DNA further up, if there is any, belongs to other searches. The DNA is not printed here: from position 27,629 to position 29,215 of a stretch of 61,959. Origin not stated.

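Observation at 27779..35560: Putative gamma-glutamylation-dependent amine catabolic cluster that couples a P450 to a homoprotocatechuate-type meta-cleavage set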

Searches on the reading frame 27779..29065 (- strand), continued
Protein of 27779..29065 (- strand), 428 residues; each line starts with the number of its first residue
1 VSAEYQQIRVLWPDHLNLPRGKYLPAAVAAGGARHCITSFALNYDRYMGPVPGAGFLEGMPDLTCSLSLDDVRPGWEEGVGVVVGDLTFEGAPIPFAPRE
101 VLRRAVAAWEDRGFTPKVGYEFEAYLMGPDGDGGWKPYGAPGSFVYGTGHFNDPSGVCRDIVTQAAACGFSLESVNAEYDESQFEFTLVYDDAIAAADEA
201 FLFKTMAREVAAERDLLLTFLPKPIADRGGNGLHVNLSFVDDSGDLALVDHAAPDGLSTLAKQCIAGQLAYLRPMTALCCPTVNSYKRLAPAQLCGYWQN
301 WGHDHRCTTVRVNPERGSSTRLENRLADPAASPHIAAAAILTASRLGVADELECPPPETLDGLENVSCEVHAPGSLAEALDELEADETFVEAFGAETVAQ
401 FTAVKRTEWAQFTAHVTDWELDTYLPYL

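Call 39: search_protein_families(library=ncbifam, proteins=[L003:7179-8543:-, L003:9146-9985:+, L036:12621-13373:+], max_evalue=1e-10)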
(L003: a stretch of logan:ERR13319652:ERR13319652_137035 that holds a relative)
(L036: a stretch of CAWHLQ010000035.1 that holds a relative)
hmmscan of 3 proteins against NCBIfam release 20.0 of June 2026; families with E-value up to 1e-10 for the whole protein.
L003:7179-8543:- (454 aa): 4 families
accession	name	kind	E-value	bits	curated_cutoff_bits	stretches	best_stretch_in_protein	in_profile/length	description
NF052646.1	DABADecarRhbB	equivalog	9.3e-52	176.2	900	1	40-452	62-478/491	L-2,4-diaminobutyrate decarboxylase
TIGR03799.1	NOD_PanD_pyr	equivalog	2.6e-29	102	606.1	1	134-395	159-435/522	pyridoxal-dependent aspartate 1-decarboxylase PanP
TIGR03812.1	tyr_de_CO2_Arch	equivalog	4.9e-27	94.7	299.4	1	112-404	55-333/375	tyrosine decarboxylase MfnA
NF002748.0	PRK02769.1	equivalog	2.2e-11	43.1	305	1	117-305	66-248/382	histidine decarboxylase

L003:9146-9985:+ (279 aa): 22 families
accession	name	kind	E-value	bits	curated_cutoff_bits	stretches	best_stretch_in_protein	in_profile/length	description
NF051488.1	bifunc_PcaDC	exception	8.9e-51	173.2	390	1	29-274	11-253/375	bifunctional 3-oxoadipate enol-lactonase/4-carboxymuconolactone decarboxylase PcaDC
TIGR02427.1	protocat_pcaD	equivalog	3.3e-45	154.4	255.85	1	29-271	12-250/251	3-oxoadipate enol-lactonase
NF051487.1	bifunc_PcaCD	exception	1.6e-36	126.3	430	1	23-272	161-412/413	bifunctional 4-carboxymuconolactone decarboxylase/3-oxoadipate enol-lactonase PcaCD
NF011457.0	PRK14875.1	equivalog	2.9e-32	112.1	307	1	8-271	108-369/372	acetoin dehydrogenase dihydrolipoyllysine-residue acetyltransferase subunit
TIGR03611.1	RutD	equivalog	1.7e-25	89.9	238.5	1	29-128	12-112/258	pyrimidine utilization protein D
TIGR01738.1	bioH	equivalog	4.7e-23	82.1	206.95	1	32-136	6-105/245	pimeloyl-ACP methyl ester esterase BioH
TIGR03695.1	menH_SHCHC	equivalog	1.7e-22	80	208.55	1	31-131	3-106/252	2-succinyl-6-hydroxy-2,4-cyclohexadiene-1-carboxylate synthase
NF045632.1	hydroxlase_HsaD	equivalog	1.4e-20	73.4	400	1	6-128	8-136/290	4,5:9,10-diseco-3-hydroxy-5,9,17-trioxoandrosta-1(10),2-diene-4-oate hydrolase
TIGR03056.1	bchO_mg_che_rel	equivalog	2.8e-20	72.5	172.55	1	18-125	12-124/278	alpha/beta fold hydrolase BchO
NF058673.1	LipAdnlyCyLipJMY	equivalog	3.7e-19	68.7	800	1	55-255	60-266/449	bifunctional lipase/adenylate cyclase LipJ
NF050089.1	i_nPHAscl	equivalog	4.2e-18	65.4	300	1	22-134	9-122/288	intracellular short-chain-length polyhydroxyalkanoate depolymerase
NF052610.1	macro_16_ester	equivalog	4.7e-18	65.5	420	1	34-131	27-129/281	alpha/beta fold macrolide esterase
NF002938.0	PRK03592.1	equivalog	4.8e-18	65.5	241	1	7-129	7-129/298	haloalkane dehalogenase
TIGR01250.1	pro_imino_pep_2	subfamily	1.2e-17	64.5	167.65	0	202-271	219-287/288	proline iminopeptidase-family hydrolase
TIGR03343.1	biphenyl_bphD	equivalog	1.2e-17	64.1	462.15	1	20-128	20-133/282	2-hydroxy-6-oxo-6-phenylhexa-2,4-dienoate hydrolase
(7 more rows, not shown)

L036:12621-13373:+ (250 aa): 3 families
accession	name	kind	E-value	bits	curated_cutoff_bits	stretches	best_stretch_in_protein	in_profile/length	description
NF008471.0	PRK11366.1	equivalog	9.8e-27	94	266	1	38-220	31-224/254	gamma-glutamyl-gamma-aminobutyrate hydrolase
NF045546.1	GCDPHdlase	equivalog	1.3e-12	48.2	250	0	48-127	38-109/198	gamma-glutamyl-CDP-amidate hydrolase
NF001975.0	PRK00758.1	equivalog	4.4e-11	42.7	198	0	49-221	27-165/185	GMP synthase subunit A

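Call 41: search_solved_structures(query=L003:7179-8543:-, max_evalue=1e-10)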
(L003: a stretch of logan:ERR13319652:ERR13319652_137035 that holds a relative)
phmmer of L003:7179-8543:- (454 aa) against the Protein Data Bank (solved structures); distinct sequences matched with E-value up to 1e-10: 29.
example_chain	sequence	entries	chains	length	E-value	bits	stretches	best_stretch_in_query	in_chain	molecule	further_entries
4obu_E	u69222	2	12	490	4.3e-44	154.2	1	76-452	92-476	Pyridoxal-dependent decarboxylase domain protein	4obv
5o5c_A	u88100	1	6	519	8.1e-41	143.4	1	77-446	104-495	Putative decarboxylase involved in desferrioxamine biosynthesis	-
4rit_B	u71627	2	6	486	2.3e-38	135.4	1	33-411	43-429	Pyridoxal-dependent decarboxylase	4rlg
4riz_A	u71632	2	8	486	6.8e-38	133.8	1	33-411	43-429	Pyridoxal-dependent decarboxylase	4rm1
4rj0_B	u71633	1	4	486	1.8e-37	132.4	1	33-411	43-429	Pyridoxal-dependent decarboxylase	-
6enz_A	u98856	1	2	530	3.4e-36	128.2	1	15-395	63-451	Acidic amino acid decarboxylase GADL1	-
8zpi_A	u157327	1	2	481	1.4e-35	126.2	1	117-450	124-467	Diaminobutyrate-2-oxoglutarate transaminase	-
1js3_A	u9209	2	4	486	2.7e-35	125.2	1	64-441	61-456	DOPA decarboxylase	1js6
9dui_A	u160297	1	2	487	2.7e-35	125.2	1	64-441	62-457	Aromatic-L-amino-acid decarboxylase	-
9hrh_A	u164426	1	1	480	1.7e-34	122.5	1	65-449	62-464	Aromatic-L-amino-acid decarboxylase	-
3rbf_A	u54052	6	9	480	1.8e-34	122.5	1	65-449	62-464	Aromatic-L-amino-acid decarboxylase | aromatic L-amino acid decarboxylase | Dopa decarboxylase (Aromatic L-amino acid decarboxylase)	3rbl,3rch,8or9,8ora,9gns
6zek_A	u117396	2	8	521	1.8e-34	122.5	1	106-395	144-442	Cysteine sulfinic acid decarboxylase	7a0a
2qma_A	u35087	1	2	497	2.3e-34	122.2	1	77-440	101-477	Diaminobutyrate-pyruvate transaminase and L-2,4-diaminobutyrate decarboxylase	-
7xin_A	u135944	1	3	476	2.4e-34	122.1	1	28-442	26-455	DOPA decarboxylase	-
9hri_A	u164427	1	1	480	1.4e-33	119.5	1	65-449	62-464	Aromatic-L-amino-acid decarboxylase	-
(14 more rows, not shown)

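Call 52: search_protein_families(library=pfam, proteins=[L076:13413-14921:+, L031:3266-4780:+, L084:16777-17544:+, L063:11318-11770:-, L031:1902-3269:+, L083:1726-2787:+, L079:15899-16303:+, L059:17986-19332:-, L087:16312-17373:+, L056:6727-7938:+])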
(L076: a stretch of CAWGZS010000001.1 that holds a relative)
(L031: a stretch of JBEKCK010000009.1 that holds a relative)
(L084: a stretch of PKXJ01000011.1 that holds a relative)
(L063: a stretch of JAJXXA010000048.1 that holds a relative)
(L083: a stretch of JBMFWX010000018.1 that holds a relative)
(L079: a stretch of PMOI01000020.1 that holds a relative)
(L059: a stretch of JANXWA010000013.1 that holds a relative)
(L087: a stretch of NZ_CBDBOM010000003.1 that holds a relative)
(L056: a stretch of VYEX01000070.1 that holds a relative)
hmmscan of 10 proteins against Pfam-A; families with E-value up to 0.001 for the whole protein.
L076:13413-14921:+ (502 aa): 2 families
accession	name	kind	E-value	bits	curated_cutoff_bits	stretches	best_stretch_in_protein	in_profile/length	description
PF00324.27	AA_permease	-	7.9e-31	107.7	24.6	1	50-462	14-427/470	Amino acid permease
PF13520.12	AA_permease_2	-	1.4e-29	103.7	27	1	33-461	8-415/427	Amino acid permease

L031:3266-4780:+ (504 aa): 3 families
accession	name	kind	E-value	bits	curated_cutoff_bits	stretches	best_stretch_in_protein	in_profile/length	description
PF21478.3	GcvP2_C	-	3.9e-22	78.9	27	1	368-466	2-101/122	Glycine dehydrogenase, C-terminal domain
PF02347.22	GDC-P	-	7.7e-12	45.2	26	1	66-316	46-285/429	Glycine cleavage system P-protein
PF00266.25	Aminotran_5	-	1.5e-06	27.9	21.5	1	177-295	87-207/371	Aminotransferase class-V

L084:16777-17544:+ (255 aa): 4 families
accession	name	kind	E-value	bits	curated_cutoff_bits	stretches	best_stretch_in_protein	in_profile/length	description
PF13561.12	adh_short_C2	-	3.4e-53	181.1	27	1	19-251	6-235/236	Enoyl-(Acyl carrier protein) reductase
PF00106.31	adh_short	-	8.4e-49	166.1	26.6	1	10-202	1-190/195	short chain dehydrogenase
PF08659.16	KR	-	8.9e-12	45.7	22.6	1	12-178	3-165/180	KR domain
PF01370.27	Epimerase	-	0.00089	19.2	20.9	0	12-178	1-158/240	NAD dependent epimerase/dehydratase family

L063:11318-11770:- (150 aa): 1 family
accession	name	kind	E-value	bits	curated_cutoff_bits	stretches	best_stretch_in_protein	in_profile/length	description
PF02537.21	CRCB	-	1.8e-09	38.3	32.9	1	19-143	3-101/103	CrcB-like protein, Camphor Resistance (CrcB)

L031:1902-3269:+ (455 aa): 1 family
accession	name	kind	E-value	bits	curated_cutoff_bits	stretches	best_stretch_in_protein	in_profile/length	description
PF02347.22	GDC-P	-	1.1e-113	380.8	26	1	4-448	3-428/429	Glycine cleavage system P-protein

L083:1726-2787:+ (353 aa): 2 families
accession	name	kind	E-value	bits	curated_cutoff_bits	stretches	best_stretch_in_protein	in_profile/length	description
PF01571.26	GCV_T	-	1.9e-73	247.3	25.6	1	11-249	1-255/255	Aminomethyltransferase folate-binding domain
PF08669.17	GCV_T_C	-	2.8e-17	62.8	25.9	1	272-349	1-79/80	Glycine cleavage T-protein C-terminal barrel domain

L079:15899-16303:+ (134 aa): 0 families

L059:17986-19332:- (448 aa): 5 families
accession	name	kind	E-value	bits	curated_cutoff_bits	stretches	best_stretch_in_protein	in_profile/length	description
PF13365.12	Trypsin_2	-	1.8e-28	100.5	27.6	1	160-307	1-144/144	Trypsin-like peptidase domain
PF00089.32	Trypsin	-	1.2e-17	65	20.6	1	144-335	13-218/220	Trypsin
PF13180.12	PDZ_2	-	6.9e-17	62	27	1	352-442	2-80/80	PDZ domain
PF17820.7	PDZ_6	-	2.4e-08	34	27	1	377-431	1-54/54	PDZ domain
PF00595.29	PDZ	-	1.3e-07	32.4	23.2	1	364-429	8-80/81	PDZ domain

L087:16312-17373:+ (353 aa): 0 families

L056:6727-7938:+ (403 aa): 4 families
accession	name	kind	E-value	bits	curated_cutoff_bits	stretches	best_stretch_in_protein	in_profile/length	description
PF02771.21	Acyl-CoA_dh_N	-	1.6e-16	61.1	22.9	1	14-99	1-89/113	Acyl-CoA dehydrogenase, N-terminal domain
PF02770.24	Acyl-CoA_dh_M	-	4.9e-10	39.9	33.3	1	155-232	16-97/97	Acyl-CoA dehydrogenase, middle domain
PF00441.29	Acyl-CoA_dh_1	-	1.9e-05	25.2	22.4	1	260-374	18-131/150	Acyl-CoA dehydrogenase, C-terminal domain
PF08028.16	Acyl-CoA_dh_2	-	0.00061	20.5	22.7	0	261-375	4-127/134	Acyl-CoA dehydrogenase, C-terminal domain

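Call 53: search_dna_similar(query=window:27779-29065:-, collection=plasmids, mode=protein, max_rows=40, max_evalue=1e-20)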
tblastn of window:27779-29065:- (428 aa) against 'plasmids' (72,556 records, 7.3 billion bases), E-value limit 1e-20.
Records with a match: 341; places in all: 422; records where one place covers at least 80% of the query: 69.
Best place of each record, by identity: <60% 341.
By first word of the organism name: Rhizobium 52; Pseudosulfitobacter 45; Sinorhizobium 30; Acinetobacter 20; Shinella 13; Paracoccus 12; Aminobacter 10; Thioclava 10; Aliiroseovarius 8; Paraburkholderia 7; and 70 more.
By predicted mobility (MOB-suite, as given by PLSDB): non-mobilizable 251; mobilizable 47; conjugative 43.
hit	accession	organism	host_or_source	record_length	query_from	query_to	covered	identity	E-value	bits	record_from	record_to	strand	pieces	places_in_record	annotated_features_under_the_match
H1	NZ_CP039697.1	Novosphingobium sp. EMRT-2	cell,freshwater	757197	7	428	99%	47.3%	6e-102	339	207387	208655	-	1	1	glutamine synthetase family protein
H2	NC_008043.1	Ruegeria sp. TM1040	-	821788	7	408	94%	42.9%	5e-86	293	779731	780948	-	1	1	glutamine synthetase family protein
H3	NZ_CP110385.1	Tritonibacter mobilis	-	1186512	7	408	94%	42.9%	1e-85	292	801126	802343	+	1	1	record has no annotation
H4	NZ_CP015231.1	Tritonibacter mobilis F1926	cell culture,seawater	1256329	7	408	94%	41.9%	2e-81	280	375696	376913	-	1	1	record has no annotation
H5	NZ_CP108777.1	Embleya sp. NBC_00896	-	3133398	8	428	98%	38.6%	1e-48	185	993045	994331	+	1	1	none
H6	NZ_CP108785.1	Embleya sp. NBC_00888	-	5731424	8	428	98%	37.4%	6e-47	180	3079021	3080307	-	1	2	none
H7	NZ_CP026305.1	Streptomyces lunaelactis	culture isolate,cave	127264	8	424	97%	37.6%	3e-49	187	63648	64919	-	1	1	glutamine synthetase family protein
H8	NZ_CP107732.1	Streptomyces canus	-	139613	8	428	98%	36.2%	9e-47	179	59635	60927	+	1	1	glutamine synthetase family protein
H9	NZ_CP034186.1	Deinococcus psychrotolerans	whole organism,R2A medium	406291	1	424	99%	31.9%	1e-28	126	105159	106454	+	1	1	glutamine synthetase family protein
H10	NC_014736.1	Halogeometricum borinquense DSM 11551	-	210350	2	424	99%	31.9%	4e-42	166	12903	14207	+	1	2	glutamine synthetase family protein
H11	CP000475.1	Paenarthrobacter aurescens TC1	-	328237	18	428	96%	32.6%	2e-43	169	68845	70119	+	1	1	ipuC: gamma-glutamylisopropylamide synthetase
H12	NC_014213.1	Allomeiothermus silvanus DSM 9946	hot spring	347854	3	409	95%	32.9%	7e-31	133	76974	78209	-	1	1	glutamine synthetase family protein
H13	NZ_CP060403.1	Microbacterium sp. YJN-G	cell culture,soil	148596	8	428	98%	31.4%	9e-37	150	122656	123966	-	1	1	glutamine synthetase family protein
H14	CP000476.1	Paenarthrobacter aurescens TC1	-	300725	20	425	95%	31.8%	1e-30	132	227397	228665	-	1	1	ipuC: gamma-glutamylisopropylamide synthetase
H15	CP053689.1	Arthrobacter citreus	pure culture,soil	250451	4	425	99%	30.5%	3e-42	166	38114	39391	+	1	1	glutamine synthetase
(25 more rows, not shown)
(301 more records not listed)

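Call 54: get_annotated_region(hit=H1, flank=12000)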
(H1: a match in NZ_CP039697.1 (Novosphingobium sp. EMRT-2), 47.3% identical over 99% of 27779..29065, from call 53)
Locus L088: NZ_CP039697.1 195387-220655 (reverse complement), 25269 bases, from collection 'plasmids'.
description: Novosphingobium sp. EMRT-2 plasmid pABRDHK22, complete sequence
organism: Novosphingobium sp. EMRT-2 (NCBI taxid 2571749)
taxonomy: Bacteria; Pseudomonadota; Alphaproteobacteria; Sphingomonadales; Sphingomonadaceae; Novosphingobium; Novosphingobium sp. EMRT-2
host: -; source: cell,freshwater; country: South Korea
typing (MOB-suite, as given by PLSDB): non-mobilizable
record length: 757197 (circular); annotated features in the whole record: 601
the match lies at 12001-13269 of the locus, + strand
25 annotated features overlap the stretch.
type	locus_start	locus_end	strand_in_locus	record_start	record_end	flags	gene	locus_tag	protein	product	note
CDS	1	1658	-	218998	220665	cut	-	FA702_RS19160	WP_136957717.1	tannase/feruloyl esterase family alpha/beta hydrolase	-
CDS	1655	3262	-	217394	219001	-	-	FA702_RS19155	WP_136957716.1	carboxylesterase/lipase family protein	-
CDS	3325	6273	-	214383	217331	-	-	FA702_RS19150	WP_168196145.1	TonB-dependent receptor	-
CDS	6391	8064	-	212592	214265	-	-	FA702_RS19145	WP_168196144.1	CocE/NonD family hydrolase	GO:0008152 - metabolic process [Evidence IEA]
CDS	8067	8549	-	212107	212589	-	-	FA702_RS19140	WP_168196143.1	DUF3237 domain-containing protein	-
CDS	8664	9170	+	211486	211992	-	-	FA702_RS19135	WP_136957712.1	MarR family transcriptional regulator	-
CDS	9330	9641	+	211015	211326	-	-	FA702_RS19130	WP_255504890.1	hypothetical protein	-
CDS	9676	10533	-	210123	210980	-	-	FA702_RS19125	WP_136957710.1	catechol 1,2-dioxygenase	-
CDS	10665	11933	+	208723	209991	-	-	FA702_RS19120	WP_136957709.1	cytochrome P450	-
CDS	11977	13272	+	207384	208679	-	-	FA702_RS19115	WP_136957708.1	glutamine synthetase family protein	GO:0006542 - glutamine biosynthetic process [Evidence IEA]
CDS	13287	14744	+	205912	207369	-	-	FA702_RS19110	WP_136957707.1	aldehyde dehydrogenase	-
CDS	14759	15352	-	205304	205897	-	-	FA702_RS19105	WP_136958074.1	cytochrome b/b6 domain-containing protein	-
CDS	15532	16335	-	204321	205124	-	-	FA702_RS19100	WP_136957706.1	acetoacetate decarboxylase family protein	-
CDS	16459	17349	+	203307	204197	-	-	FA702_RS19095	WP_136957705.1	fumarylacetoacetate hydrolase family protein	-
CDS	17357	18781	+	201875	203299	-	-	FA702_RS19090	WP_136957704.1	aldehyde dehydrogenase family protein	-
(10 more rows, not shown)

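Call 55: get_annotated_region(hit=H2, flank=12000)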
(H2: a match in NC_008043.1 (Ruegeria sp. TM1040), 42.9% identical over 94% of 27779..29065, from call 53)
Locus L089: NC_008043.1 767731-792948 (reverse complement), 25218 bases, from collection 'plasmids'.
description: Ruegeria sp. TM1040 megaplasmid, complete sequence
organism: Ruegeria sp. TM1040 (NCBI taxid 292414)
taxonomy: Bacteria; Pseudomonadota; Alphaproteobacteria; Rhodobacterales; Roseobacteraceae; Ruegeria; Ruegeria sp. TM1040
host: -; source: -; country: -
typing (MOB-suite, as given by PLSDB): non-mobilizable
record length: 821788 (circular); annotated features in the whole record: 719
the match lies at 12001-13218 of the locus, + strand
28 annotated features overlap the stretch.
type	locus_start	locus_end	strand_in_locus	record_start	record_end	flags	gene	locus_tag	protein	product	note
CDS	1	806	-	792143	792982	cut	-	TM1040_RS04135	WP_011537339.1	EAL domain-containing protein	-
CDS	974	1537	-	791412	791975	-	-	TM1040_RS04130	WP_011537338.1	TlpA disulfide reductase family protein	-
CDS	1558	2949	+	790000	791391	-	argH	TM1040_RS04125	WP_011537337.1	argininosuccinate lyase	GO:0042450 - arginine biosynthetic process via ornithine [Evidence IEA]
CDS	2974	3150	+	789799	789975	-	-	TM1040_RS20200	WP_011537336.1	hypothetical protein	-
CDS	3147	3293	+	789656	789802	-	-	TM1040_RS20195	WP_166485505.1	hypothetical protein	-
CDS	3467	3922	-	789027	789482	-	-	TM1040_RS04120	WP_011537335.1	universal stress protein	-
CDS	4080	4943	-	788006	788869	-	-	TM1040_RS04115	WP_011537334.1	branched-chain amino acid aminotransferase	-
CDS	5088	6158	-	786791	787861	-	-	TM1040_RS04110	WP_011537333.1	2Fe-2S iron-sulfur cluster-binding protein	-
CDS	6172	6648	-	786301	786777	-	paaD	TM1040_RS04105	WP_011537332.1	1,2-phenylacetyl-CoA epoxidase subunit PaaD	GO:0010124 - phenylacetate catabolic process [Evidence IEA]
CDS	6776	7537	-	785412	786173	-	paaC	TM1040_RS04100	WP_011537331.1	1,2-phenylacetyl-CoA epoxidase subunit PaaC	GO:0010124 - phenylacetate catabolic process [Evidence IEA]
CDS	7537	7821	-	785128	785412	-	paaB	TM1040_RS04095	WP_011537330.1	1,2-phenylacetyl-CoA epoxidase subunit PaaB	GO:0010124 - phenylacetate catabolic process [Evidence IEA]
CDS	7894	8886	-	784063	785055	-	paaA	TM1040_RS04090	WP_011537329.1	1,2-phenylacetyl-CoA epoxidase subunit PaaA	GO:0010124 - phenylacetate catabolic process [Evidence IEA]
CDS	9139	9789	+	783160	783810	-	-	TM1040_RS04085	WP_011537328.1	GntR family transcriptional regulator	-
CDS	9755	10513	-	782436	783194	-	-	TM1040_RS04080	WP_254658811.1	type 1 glutamine amidotransferase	-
CDS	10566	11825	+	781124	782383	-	-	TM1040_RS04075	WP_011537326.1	cytochrome P450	-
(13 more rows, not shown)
